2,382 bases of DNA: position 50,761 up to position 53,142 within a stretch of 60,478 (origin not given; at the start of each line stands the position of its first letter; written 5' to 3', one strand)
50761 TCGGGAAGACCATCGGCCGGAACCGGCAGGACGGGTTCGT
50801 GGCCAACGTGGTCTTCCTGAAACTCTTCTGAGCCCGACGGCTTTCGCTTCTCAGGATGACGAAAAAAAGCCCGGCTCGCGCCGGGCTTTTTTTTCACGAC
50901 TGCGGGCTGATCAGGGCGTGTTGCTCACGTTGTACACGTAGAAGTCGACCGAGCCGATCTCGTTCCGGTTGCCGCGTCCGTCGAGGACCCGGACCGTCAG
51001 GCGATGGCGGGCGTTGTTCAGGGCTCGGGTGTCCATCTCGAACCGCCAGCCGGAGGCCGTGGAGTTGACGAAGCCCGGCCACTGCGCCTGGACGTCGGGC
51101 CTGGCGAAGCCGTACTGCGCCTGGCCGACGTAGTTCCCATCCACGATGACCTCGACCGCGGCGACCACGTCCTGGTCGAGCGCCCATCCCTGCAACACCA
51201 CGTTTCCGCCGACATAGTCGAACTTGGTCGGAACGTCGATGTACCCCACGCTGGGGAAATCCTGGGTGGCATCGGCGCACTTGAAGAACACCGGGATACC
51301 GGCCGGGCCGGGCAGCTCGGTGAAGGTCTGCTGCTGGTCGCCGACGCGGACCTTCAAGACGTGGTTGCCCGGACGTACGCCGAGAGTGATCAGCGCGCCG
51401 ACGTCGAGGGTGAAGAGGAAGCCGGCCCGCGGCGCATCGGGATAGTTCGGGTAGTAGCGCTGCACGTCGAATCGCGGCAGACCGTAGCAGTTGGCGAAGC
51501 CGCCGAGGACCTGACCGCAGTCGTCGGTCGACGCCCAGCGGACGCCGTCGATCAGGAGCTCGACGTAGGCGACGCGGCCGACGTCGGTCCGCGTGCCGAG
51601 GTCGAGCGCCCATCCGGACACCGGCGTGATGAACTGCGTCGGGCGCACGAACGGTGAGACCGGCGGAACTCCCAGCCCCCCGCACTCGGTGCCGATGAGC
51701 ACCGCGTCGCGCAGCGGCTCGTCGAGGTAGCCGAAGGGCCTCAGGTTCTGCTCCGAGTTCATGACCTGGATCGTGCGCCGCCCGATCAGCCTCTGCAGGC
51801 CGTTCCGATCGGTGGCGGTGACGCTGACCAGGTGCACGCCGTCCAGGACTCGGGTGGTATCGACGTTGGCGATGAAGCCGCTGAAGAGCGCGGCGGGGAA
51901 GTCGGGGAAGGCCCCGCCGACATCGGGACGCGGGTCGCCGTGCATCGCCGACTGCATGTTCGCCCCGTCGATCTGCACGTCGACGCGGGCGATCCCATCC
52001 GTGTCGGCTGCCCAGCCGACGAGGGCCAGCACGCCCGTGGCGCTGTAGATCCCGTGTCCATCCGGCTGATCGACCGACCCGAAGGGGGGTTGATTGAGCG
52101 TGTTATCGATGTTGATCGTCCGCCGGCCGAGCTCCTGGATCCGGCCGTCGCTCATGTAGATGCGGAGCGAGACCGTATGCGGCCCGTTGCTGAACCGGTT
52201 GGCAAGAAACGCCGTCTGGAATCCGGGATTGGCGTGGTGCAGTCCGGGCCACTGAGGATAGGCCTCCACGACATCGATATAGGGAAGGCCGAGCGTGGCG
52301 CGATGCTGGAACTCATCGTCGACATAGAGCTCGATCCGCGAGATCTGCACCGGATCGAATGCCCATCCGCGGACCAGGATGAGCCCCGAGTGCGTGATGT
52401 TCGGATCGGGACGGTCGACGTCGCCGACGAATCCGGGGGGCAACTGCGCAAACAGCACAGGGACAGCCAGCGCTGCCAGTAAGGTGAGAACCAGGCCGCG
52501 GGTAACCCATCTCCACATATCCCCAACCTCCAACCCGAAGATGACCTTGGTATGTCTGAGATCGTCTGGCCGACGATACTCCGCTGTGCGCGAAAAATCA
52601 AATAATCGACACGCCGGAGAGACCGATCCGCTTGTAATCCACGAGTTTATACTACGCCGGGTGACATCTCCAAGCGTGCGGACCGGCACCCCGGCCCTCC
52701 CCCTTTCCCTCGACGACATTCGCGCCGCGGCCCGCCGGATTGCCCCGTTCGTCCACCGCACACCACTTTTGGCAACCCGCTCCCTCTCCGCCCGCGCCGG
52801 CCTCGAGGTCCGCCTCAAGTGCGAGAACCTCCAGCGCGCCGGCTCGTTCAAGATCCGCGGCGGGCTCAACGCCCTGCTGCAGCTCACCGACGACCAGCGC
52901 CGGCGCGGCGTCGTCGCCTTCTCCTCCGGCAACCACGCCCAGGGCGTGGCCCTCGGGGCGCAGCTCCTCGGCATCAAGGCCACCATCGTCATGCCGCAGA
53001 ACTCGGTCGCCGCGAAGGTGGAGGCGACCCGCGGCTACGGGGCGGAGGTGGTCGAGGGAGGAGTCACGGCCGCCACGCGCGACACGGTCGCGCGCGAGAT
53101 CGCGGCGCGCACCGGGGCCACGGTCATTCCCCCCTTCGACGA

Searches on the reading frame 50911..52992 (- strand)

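Call 58: search_protein_families(library=pfam, proteins=[window:50911-52992:-], max_evalue=0.001)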
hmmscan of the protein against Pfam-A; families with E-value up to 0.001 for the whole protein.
window:50911-52992:- (693 aa): 1 family
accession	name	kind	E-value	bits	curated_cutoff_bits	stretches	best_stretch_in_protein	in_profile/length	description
PF17957.7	Big_7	-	9e-17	61.9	24.1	1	593-667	13-70/70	Bacterial Ig domain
